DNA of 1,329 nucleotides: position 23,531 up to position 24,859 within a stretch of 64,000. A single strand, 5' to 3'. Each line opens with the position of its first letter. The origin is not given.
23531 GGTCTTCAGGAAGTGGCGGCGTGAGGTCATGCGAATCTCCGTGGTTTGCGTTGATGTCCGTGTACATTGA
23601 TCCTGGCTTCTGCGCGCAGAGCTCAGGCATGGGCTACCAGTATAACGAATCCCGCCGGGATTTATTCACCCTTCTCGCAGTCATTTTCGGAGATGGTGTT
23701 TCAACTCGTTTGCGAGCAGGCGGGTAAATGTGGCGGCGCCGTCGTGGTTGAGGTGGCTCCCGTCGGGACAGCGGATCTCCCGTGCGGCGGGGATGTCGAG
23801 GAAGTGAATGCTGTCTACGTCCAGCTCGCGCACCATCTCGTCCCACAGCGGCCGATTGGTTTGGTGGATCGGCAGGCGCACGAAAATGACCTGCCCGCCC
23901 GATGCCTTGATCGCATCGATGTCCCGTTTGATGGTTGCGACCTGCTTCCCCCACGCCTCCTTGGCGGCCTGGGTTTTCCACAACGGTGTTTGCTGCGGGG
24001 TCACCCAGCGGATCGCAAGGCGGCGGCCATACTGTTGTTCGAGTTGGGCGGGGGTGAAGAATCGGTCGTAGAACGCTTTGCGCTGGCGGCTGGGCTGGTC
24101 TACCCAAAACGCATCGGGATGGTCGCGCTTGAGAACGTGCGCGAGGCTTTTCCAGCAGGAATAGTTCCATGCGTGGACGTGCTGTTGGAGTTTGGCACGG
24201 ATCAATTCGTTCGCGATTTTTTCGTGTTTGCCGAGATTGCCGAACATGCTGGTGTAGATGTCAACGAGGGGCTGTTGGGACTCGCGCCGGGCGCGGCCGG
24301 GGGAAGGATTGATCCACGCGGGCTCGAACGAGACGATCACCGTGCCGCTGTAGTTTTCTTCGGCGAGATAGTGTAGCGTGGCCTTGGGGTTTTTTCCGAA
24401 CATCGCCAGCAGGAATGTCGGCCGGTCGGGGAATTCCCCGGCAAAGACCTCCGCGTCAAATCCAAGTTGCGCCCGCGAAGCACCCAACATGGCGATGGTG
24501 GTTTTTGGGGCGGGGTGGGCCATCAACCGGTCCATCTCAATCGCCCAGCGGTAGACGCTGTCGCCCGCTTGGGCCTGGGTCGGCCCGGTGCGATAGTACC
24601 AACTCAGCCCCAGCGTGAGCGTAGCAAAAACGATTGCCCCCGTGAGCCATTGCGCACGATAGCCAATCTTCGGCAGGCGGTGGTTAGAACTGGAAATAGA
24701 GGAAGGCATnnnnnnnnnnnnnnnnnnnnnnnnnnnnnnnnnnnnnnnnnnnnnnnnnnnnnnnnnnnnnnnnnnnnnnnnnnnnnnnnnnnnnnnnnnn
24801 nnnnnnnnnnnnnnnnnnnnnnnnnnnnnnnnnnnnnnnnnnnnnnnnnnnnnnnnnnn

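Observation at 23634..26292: Conserved 55-bp element with an embedded palindrome (compensatory substitution) and a uORF-like frame, upstream of both the sulfatase gene and the MBOAT-SGNH operon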

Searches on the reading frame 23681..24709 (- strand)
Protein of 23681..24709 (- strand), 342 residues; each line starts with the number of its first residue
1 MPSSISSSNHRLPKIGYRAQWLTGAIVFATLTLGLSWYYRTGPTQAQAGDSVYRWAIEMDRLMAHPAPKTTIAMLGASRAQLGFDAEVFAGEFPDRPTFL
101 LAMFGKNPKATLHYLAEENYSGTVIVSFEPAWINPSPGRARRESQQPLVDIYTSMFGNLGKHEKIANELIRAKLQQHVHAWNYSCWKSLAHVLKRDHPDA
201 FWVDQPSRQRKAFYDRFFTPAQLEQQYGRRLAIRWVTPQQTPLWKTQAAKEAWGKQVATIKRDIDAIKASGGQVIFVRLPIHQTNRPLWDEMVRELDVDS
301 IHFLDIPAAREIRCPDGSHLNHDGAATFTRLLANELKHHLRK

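Call 7: search_protein_families(library=pfam, proteins=[window:23681-24709:-])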
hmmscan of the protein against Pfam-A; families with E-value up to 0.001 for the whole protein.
window:23681-24709:- (342 aa): 0 families

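Call 37: search_protein_families(library=pfam, proteins=[window:23681-24709:-], max_evalue=1)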
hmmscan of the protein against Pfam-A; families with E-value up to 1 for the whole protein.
window:23681-24709:- (342 aa): 1 family
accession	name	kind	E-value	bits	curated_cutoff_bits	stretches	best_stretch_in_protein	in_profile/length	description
PF04311.20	DUF459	-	0.025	14.4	27.2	0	50-78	42-70/197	Protein of unknown function (DUF459)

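Call 48: search_protein_families(library=ncbifam, proteins=[window:23681-24709:-], max_evalue=0.1)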
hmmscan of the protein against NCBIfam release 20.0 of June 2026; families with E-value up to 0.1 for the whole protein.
window:23681-24709:- (342 aa): 0 families

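Call 49: search_solved_structures(query=window:23681-24709:-, max_evalue=1)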
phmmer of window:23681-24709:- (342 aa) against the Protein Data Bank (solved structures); distinct sequences matched with E-value up to 1: 0.

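Call 50: find_homologous_proteins(query=window:23681-24709:-, max_evalue=0.00001)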
Query window:23681-24709:- (342 aa): 18 proteins with E <= 0.00001 among 1563 candidates.
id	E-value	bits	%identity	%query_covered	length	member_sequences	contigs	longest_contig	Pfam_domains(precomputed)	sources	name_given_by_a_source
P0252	1.5e-235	799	100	100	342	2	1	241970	-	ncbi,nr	ncbi:MAG: hypothetical protein HN370_07245 [Phycisphaerales bacterium]|nr:hypothetical protein [Phyc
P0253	5.3e-31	126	31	99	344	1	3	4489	-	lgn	-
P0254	4.5e-25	107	30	98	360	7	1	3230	-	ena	-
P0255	4.1e-17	81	29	98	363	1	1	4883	-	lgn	-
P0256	7.4e-17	80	28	79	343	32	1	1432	-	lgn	-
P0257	3.5e-16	78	28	100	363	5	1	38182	-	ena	-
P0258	6.8e-16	77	28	98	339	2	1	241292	-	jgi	-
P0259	8.9e-16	76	30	78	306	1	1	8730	-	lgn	-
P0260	4.3e-12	64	27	99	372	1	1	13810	-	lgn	-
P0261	5.3e-12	64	29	78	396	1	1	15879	-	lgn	-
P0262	2.3e-11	62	25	94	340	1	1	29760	-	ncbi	-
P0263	1.2e-10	59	27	98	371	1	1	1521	-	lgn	-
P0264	2.0e-10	59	29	25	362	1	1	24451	-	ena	-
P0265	2.1e-10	59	27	97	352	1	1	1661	-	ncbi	-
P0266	3.2e-10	58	27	86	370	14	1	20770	-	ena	-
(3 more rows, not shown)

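Call 61: predict_structure(alignment_id=A4)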
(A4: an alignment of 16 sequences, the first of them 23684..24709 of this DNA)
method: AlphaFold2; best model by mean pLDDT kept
length: 342 residues; sequences in the alignment: 16
mean_pLDDT: 82.0   pTM: 0.82
mean pLDDT of the five models: 82.0, 80.1, 79.0, 78.5, 77.7
residues with pLDDT >= 90: 133; 70-90: 138; 50-70: 65; < 50: 6
segments of 3 or more residues with pLDDT < 50: 1-3
pLDDT, mean of each block of 10 residues (from residue 1): 49 73 89 80 72 90 80 94 94 94 90 96 91 63 84 80 79 71 69 71 85 84 71 55 70 88 97 94 78 92 93 88 95 93 60
secondary structure, 60 per line:
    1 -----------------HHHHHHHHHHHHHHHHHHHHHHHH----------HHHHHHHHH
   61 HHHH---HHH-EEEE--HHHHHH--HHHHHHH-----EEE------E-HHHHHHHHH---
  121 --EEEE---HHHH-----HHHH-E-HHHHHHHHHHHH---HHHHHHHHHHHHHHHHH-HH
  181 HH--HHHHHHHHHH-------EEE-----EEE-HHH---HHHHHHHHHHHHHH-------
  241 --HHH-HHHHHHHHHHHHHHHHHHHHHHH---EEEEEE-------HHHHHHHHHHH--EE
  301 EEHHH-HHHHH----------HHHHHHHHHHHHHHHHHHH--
elements in order: H18-41 H52-64 E72-75 H78-83 H86-92 E98-100 H109-117 E123-126 H130-133 H139-142 H146-157 H161-177 H179-182 H185-194 E202-204 E210-212 H220-233 H247-269 E273-278 H286-296 E299-302 H307-311 H322-340

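Call 64: fold_search(model_id=the predicted structure, library=pdb)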
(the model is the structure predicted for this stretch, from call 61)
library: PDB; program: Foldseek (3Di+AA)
matches with E <= 10: 1328; with E <= 0.001: 8
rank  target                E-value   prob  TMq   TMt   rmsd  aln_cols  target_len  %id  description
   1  6lfc_A                1.7e-04  1.00  0.34  0.60   9.3       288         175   12  E. coli Thioesterase I mutant DG (released 2020-07-15)
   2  8gr2                  2.9e-04  1.00  0.33  0.51  10.9       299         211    9  Crystal structure of the GDSL-family esterase CJ0610C from Campylobacter jejuni (released 2022-11-16)
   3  6lfc_D                3.2e-04  1.00  0.33  0.58   9.5       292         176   12  E. coli Thioesterase I mutant DG (released 2020-07-15)
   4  1deo_A                3.2e-04  1.00  0.33  0.46  12.7       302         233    9  RHAMNOGALACTURONAN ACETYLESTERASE FROM ASPERGILLUS ACULEATUS AT 1.55 A RESOLUTION WITH SO4 IN THE ACTIVE SITE (released 2000-04-26)
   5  7tjb                  7.0e-04  1.00  0.36  0.52   9.8       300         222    9  Structure of Neisseria gonorrhoeae peptidoglycan O-acetyltransferase B (PatB) (released 2023-01-18)
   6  8tlb                  7.4e-04  1.00  0.34  0.51  10.1       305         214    9  Crystal structure of the peptidoglycan O-acetyltransferase B (PatB) from Campylobacter jejuni, catalytic domain (released 2024-12-18)
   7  7tlv                  7.9e-04  1.00  0.36  0.54   9.7       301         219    9  Structure of Neisseria gonorrhoeae peptidoglycan O-acetyltransferase B (PatB) substituted with selenomethionine (released 2023-01-25)
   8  4ppy_A                9.8e-04  1.00  0.33  0.49   8.8       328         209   10  Crystal structure of a putative acylhydrolase (BF3764) from Bacteroides fragilis NCTC 9343 at 2.00 A resolution (released 2014-04-02)
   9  7trr                  1.0e-03  1.00  0.36  0.54   9.7       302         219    9  Structure of Neisseria gonorrhoeae peptidoglycan O-acetyltransferase B (PatB) with methylsulfonyl adduct (released 2023-02-01)
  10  6lfc_B                1.5e-03  1.00  0.33  0.60   9.3       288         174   12  E. coli Thioesterase I mutant DG (released 2020-07-15)
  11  4jgg_A                1.6e-03  1.00  0.33  0.56  10.2       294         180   10  Crystal Structure of TesA (released 2013-08-14)
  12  2o14                  2.1e-03  1.00  0.35  0.34   7.7       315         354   10  X-Ray Crystal Structure of Protein YXIM_BACsu from Bacillus subtilis. Northeast Structural Genomics Consortium Target SR (released 2006-12-12)
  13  3mil_A                2.8e-03  1.00  0.37  0.50   4.7       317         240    8  Crystal structure of isoamyl acetate-hydrolyzing esterase from Saccharomyces cerevisiae (released 2010-11-24)
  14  4ppy_B                3.3e-03  1.00  0.34  0.51   8.5       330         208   10  Crystal structure of a putative acylhydrolase (BF3764) from Bacteroides fragilis NCTC 9343 at 2.00 A resolution (released 2014-04-02)
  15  3bzw_F                4.4e-03  0.98  0.32  0.43  18.1       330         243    9  Crystal structure of a putative lipase from Bacteroides thetaiotaomicron (released 2008-02-05)
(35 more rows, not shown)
